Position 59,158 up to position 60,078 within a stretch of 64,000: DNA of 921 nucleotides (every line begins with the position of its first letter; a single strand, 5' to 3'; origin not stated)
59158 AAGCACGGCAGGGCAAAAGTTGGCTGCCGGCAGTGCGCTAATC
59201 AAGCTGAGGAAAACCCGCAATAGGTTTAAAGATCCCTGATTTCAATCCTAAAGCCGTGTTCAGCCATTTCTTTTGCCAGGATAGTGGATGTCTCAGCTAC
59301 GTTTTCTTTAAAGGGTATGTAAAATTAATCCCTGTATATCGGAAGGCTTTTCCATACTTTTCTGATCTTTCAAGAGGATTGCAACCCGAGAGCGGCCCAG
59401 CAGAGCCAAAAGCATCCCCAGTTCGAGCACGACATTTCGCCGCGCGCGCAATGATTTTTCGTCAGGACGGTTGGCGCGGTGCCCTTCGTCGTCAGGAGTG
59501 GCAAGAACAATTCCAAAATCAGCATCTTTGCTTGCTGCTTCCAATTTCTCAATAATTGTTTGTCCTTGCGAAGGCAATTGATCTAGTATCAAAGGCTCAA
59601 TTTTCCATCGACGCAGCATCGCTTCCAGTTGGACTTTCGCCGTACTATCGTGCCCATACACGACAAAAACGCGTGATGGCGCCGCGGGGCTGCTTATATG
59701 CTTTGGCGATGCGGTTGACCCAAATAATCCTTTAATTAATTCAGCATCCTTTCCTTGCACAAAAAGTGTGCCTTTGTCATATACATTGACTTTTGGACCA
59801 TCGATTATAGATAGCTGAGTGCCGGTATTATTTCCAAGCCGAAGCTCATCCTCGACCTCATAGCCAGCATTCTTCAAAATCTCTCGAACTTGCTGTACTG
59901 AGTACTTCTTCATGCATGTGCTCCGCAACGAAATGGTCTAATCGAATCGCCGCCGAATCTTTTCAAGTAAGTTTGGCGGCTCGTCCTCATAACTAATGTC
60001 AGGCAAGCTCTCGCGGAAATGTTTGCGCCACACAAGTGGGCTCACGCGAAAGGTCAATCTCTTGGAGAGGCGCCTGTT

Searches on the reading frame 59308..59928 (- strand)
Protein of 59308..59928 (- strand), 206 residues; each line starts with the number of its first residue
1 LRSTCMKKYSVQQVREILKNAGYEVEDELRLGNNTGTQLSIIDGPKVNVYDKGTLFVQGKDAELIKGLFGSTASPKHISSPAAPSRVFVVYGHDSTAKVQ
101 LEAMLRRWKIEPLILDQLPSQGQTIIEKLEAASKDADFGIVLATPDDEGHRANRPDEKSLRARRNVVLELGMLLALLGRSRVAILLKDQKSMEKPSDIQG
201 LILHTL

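Call 3: search_protein_families(library=pfam, proteins=[window:59308-59928:-], max_evalue=0.1)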
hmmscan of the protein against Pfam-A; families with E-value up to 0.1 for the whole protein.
window:59308-59928:- (206 aa): 2 families
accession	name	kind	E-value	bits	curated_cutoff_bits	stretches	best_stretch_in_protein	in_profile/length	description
PF10137.14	CAP12-PCTIR_TIR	-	4.6e-34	117.4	24.7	1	86-203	1-114/119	CAP12/Pycsar effector protein, TIR domain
PF13676.11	TIR_2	-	0.006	17.5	28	0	87-146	1-61/122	TIR domain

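Call 4: search_protein_families(library=padloc, proteins=[window:59308-59928:-], max_evalue=0.1)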
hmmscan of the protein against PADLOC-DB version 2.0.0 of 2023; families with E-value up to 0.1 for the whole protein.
window:59308-59928:- (206 aa): 9 families
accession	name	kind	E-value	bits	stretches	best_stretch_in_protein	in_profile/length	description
PDLC05006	PDC-S35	-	1.9e-81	270.9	1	11-203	3-201/231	-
PDLC05003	PDC-S35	-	7.2e-52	174.4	1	8-202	5-209/245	-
PDLC05005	PDC-S35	-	7.9e-42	141.8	1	75-203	109-233/264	-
PDLC05004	PDC-S35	-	1.6e-41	140.7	1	79-202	114-234/265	-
PDLC05007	PDC-S35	-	2.5e-40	136.9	1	77-202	126-247/278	-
PDLC00731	Effector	-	3.3e-16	57.1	1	86-201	156-270/306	TIR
PDLC00732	Effector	-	2.2e-14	51.1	1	122-201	190-266/301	TIR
PDLC00729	Effector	-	1.4e-12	45.7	1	118-203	39-119/310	TIR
PDLC02371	PycTIR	-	5.3e-12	43.7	1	78-201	145-255/288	-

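Call 5: search_protein_families(library=ncbifam, proteins=[window:59308-59928:-], max_evalue=0.1)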
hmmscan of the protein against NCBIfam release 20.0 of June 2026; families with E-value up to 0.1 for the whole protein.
window:59308-59928:- (206 aa): 2 families
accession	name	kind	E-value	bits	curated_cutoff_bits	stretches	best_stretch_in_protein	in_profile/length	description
NF050171.1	CDNTAsCap12CFB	equivalog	1.7e-10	40.7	450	1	126-204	47-120/305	CBASS system CD-NTase-associated NAD(+) hydrolase Cap12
NF050172.1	CDNTAsCap12CFB2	equivalog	2.4e-06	27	450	1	125-202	44-116/312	CBASS system CD-NTase-associated NAD(+) hydrolase Cap12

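Call 9: find_homologous_proteins(query=window:59308-59913:-)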
Query window:59308-59913:- (201 aa): 4230 proteins with E <= 0.001 among 4558 candidates; the best 120 are listed.
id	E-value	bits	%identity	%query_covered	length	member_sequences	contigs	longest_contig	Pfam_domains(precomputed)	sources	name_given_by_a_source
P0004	8.4e-118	408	97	98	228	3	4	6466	PF10137.15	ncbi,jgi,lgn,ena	-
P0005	2.3e-95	335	80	98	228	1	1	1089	PF10137.15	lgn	-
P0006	1.0e-94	333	80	98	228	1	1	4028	PF10137.15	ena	-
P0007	5.1e-90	318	75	98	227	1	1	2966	PF10137.15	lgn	-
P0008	2.7e-86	306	73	97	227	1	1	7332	PF10137.15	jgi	jgi:predicted nucleotide-binding protein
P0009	7.6e-81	288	71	97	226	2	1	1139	PF10137.15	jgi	jgi:predicted nucleotide-binding protein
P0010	1.9e-70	254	64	94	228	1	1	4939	PF10137.15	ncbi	-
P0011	2.1e-70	254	63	96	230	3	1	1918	PF10137.15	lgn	-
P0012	4.9e-70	253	65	94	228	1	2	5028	PF10137.15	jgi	jgi:predicted nucleotide-binding protein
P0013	5.5e-70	253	64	94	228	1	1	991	PF13676.12,PF10137.15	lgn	-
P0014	9.4e-70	252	63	96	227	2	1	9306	PF10137.15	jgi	-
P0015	1.8e-69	251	62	96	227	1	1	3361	PF10137.15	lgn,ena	-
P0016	3.1e-69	250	65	86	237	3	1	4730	PF10137.15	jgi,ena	-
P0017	3.5e-69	250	62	96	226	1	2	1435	PF10137.15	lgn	-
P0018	5.4e-69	249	62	96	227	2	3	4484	PF10137.15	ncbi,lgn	-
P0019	7.2e-69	249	60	96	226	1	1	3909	PF10137.15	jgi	jgi:predicted nucleotide-binding protein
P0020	7.8e-69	249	61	95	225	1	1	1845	PF10137.15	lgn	-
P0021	1.1e-68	248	61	96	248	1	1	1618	PF07870.17,PF10137.15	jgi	jgi:predicted nucleotide-binding protein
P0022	1.1e-68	248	63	96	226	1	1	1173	PF10137.15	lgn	-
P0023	1.1e-68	248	63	96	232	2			PF10137.15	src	-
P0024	1.4e-68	248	60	96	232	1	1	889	PF10137.15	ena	-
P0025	1.7e-68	248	61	96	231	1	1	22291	PF10137.15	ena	-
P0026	1.8e-68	248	63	96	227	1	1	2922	PF10137.15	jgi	jgi:predicted nucleotide-binding protein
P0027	2.1e-68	247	63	95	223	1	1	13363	PF10137.15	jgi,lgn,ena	-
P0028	2.4e-68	247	63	96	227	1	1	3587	PF10137.15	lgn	-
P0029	3.1e-68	247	62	96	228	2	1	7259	PF10137.15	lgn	-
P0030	3.4e-68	247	64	95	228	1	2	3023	PF13676.12,PF10137.15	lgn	-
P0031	3.4e-68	247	61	96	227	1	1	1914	PF10137.15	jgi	jgi:predicted nucleotide-binding protein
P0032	3.6e-68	247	61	95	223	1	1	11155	PF10137.15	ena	-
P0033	3.8e-68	247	62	94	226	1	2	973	PF10137.15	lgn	-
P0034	4.1e-68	246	62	96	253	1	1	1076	PF10137.15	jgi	jgi:predicted nucleotide-binding protein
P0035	5.2e-68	246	62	96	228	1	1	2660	PF10137.15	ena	-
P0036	7.6e-68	246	60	96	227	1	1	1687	PF10137.15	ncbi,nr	ncbi:DNA-binding protein [Candidatus Parcubacteria bacterium]|nr:MAG: DNA-binding protein [Candidatu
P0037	7.8e-68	246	65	95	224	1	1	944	PF10137.15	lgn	-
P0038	1.0e-67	245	62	96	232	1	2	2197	PF10137.15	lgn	-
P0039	1.1e-67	245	64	93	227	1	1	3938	PF10137.15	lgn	-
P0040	1.1e-67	245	61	96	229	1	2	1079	PF10137.15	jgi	jgi:predicted nucleotide-binding protein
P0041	1.3e-67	245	64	92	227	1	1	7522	PF10137.15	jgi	-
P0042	1.5e-67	245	61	96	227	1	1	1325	PF10137.15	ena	-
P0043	1.6e-67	244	61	96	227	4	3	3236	PF10137.15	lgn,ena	-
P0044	1.7e-67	244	62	95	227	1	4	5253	PF10137.15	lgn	-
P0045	1.8e-67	244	60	96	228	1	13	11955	PF10137.15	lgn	-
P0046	2.4e-67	244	62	95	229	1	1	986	PF10137.15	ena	-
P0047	2.5e-67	244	61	96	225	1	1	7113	PF10137.15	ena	-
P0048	3.3e-67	243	61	94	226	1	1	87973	PF10137.15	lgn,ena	-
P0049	3.4e-67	243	61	98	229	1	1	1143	PF10137.15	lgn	-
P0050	3.8e-67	243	59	96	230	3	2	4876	PF10137.15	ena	-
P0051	4.1e-67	243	61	96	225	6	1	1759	PF10137.15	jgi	jgi:predicted nucleotide-binding protein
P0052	4.1e-67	243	60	96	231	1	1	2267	PF10137.15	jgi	jgi:predicted nucleotide-binding protein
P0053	4.3e-67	243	62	96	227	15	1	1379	PF10137.15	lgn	-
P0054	4.5e-67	243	61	96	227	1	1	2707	PF10137.15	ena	-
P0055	5.1e-67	243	63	95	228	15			PF10137.15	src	-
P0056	5.1e-67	243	61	95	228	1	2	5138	PF10137.15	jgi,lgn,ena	-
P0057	5.4e-67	243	60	96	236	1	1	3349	PF10137.15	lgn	-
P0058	5.6e-67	243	61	96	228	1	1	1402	PF10137.15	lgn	-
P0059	5.6e-67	243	61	96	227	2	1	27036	PF10137.15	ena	-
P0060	7.3e-67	242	60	96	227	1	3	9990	PF10137.15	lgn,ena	-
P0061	7.7e-67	242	61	96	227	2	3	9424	PF10137.15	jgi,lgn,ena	-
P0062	8.0e-67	242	64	95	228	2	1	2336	PF13676.12,PF10137.15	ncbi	-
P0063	8.0e-67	242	62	96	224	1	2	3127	PF10137.15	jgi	jgi:predicted nucleotide-binding protein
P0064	8.0e-67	242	61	96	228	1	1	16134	PF10137.15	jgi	jgi:predicted nucleotide-binding protein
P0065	9.3e-67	242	63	96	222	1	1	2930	PF10137.15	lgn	-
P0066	9.5e-67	242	61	95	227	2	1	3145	PF10137.15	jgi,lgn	jgi:predicted nucleotide-binding protein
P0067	1.0e-66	242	60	95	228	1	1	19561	PF10137.15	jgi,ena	-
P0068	1.2e-66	242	59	96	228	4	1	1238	PF10137.15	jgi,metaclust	metaclust:\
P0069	1.2e-66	242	62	95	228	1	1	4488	PF13676.12,PF10137.15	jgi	jgi:predicted nucleotide-binding protein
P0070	1.3e-66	242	61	96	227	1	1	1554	PF10137.15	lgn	-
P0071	1.3e-66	242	61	95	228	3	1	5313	PF10137.15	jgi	jgi:predicted nucleotide-binding protein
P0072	1.3e-66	242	62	95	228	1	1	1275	PF10137.15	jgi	jgi:predicted nucleotide-binding protein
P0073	1.3e-66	242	61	96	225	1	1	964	PF10137.15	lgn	-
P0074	1.3e-66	242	59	95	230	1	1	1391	PF10137.15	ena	-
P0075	1.3e-66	242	62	96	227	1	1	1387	PF10137.15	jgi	jgi:predicted nucleotide-binding protein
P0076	1.5e-66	241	58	96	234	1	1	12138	PF10137.15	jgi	jgi:predicted nucleotide-binding protein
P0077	1.5e-66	241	61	96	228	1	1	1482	PF10137.15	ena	-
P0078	1.6e-66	241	62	96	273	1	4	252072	PF10137.15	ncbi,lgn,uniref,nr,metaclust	ncbi:MAG: nucleotide-binding protein [Candidatus Scalindua rubra]|uniref:Putative nucleotide-binding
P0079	1.8e-66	241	60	96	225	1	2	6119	PF10137.15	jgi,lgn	-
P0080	2.1e-66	241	61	96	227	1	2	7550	PF10137.15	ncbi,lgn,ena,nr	ncbi:MAG: nucleotide-binding protein [Desulfobacteraceae bacterium]|nr:nucleotide-binding protein [D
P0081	2.1e-66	241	61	96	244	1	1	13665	PF10137.15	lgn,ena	-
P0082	2.5e-66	241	62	96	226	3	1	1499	PF10137.15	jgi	jgi:predicted nucleotide-binding protein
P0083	2.8e-66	240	60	96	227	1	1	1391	PF10137.15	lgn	-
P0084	3.0e-66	240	61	96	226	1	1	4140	PF10137.15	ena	-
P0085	3.1e-66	240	62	96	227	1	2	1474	PF10137.15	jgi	jgi:predicted nucleotide-binding protein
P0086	4.0e-66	240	59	96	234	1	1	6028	PF10137.15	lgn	-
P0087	4.3e-66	240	60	96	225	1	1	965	PF10137.15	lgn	-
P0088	4.4e-66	240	60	95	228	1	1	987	PF10137.15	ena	-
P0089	4.4e-66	240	61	94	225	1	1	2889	PF10137.15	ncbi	-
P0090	4.6e-66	240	60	96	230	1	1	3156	PF10137.15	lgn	-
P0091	4.7e-66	240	60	96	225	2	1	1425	PF10137.15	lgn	-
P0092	4.7e-66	240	61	95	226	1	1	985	PF10137.15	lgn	-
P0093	5.0e-66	240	62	94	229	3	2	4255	PF10137.15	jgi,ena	-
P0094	5.4e-66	240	58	96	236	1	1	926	PF10137.15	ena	-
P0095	5.5e-66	240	61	94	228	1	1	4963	PF10137.15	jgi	jgi:predicted nucleotide-binding protein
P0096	6.3e-66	239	60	96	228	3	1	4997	PF10137.15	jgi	-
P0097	6.8e-66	239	61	96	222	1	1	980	PF10137.15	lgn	-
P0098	8.1e-66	239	63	96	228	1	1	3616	PF10137.15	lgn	-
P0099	8.2e-66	239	59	95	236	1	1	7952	PF10137.15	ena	-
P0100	8.5e-66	239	60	95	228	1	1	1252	PF10137.15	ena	-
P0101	9.8e-66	239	61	95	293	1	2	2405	PF10137.15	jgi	jgi:predicted nucleotide-binding protein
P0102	1.1e-65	239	61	96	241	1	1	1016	PF10137.15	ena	-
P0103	1.1e-65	239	62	95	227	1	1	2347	PF10137.15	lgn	-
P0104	1.1e-65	239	59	96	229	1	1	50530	PF10137.15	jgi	jgi:predicted nucleotide-binding protein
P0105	1.1e-65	238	61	96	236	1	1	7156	PF10137.15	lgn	-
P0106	1.2e-65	238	60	96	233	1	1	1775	PF10137.15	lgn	-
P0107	1.3e-65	238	60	96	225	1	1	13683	PF10137.15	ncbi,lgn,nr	ncbi:MAG: nucleotide-binding protein [Armatimonadetes bacterium]|nr:nucleotide-binding protein [Arma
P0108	1.3e-65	238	60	96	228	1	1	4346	PF10137.15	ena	-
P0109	1.4e-65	238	61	96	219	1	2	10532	PF10137.15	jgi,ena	-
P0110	1.5e-65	238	61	96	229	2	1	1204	PF10137.15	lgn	-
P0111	1.5e-65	238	61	96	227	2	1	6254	PF10137.15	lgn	-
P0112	1.6e-65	238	57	96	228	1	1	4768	PF10137.15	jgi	jgi:predicted nucleotide-binding protein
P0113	1.7e-65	238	61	95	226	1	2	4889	PF10137.15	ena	-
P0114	1.8e-65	238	62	96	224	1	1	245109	PF10137.15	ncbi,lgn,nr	ncbi:MAG: nucleotide-binding protein [Candidatus Scalindua sp.]|nr:nucleotide-binding protein [Candi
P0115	1.8e-65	238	61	96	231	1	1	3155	PF10137.15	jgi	jgi:predicted nucleotide-binding protein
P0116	1.9e-65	238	60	96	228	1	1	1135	PF13676.12,PF10137.15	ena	-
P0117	1.9e-65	238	59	96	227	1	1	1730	PF10137.15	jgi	jgi:predicted nucleotide-binding protein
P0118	2.0e-65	238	61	95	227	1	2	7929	PF10137.15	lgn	-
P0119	2.1e-65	238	60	96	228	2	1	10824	PF10137.15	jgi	-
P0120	2.2e-65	238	61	96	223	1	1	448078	PF10137.15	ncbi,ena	-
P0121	2.3e-65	238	62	95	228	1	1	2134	PF10137.15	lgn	-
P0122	2.3e-65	237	61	96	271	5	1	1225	PF10137.15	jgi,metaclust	metaclust:\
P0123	2.3e-65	237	58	96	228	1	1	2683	PF10137.15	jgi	jgi:predicted nucleotide-binding protein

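Call 14: find_encoding_contigs(protein=P0004, flank=8000, max_places=6)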
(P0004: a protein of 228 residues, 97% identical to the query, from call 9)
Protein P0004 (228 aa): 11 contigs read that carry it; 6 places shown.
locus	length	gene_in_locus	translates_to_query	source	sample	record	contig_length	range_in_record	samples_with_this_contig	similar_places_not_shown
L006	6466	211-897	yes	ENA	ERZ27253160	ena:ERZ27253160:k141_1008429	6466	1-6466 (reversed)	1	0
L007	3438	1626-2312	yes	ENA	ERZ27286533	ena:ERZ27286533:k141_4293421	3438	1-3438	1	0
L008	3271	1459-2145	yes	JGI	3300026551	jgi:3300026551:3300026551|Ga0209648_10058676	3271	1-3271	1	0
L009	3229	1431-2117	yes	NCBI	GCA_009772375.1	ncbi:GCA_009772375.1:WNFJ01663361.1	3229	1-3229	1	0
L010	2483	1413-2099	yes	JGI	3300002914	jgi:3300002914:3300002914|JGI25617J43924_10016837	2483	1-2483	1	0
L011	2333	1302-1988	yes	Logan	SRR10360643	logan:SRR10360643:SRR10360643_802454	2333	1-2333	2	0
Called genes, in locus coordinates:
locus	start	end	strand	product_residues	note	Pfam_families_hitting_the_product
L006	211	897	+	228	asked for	PF10137:CAP12-PCTIR_TIR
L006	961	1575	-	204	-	PF00694:Aconitase_C, PF27512:LeuD, PF27434:LeuD_C (weak)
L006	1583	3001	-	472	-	PF00330:Aconitase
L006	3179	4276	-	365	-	PF00180:Iso_dh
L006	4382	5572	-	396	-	PF00682:HMGL-like, PF22617:HCS_D2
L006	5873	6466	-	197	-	?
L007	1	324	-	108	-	?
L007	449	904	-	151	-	-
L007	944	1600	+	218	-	-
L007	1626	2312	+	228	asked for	PF10137:CAP12-PCTIR_TIR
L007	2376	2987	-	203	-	PF00694:Aconitase_C, PF27512:LeuD, PF27434:LeuD_C (weak)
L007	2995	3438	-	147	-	?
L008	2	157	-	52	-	?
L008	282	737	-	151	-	-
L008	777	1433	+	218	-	-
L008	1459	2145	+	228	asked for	PF10137:CAP12-PCTIR_TIR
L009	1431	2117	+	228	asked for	PF10137:CAP12-PCTIR_TIR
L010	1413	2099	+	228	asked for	PF10137:CAP12-PCTIR_TIR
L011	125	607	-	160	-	-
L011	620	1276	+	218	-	-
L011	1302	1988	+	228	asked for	PF10137:CAP12-PCTIR_TIR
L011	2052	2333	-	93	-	?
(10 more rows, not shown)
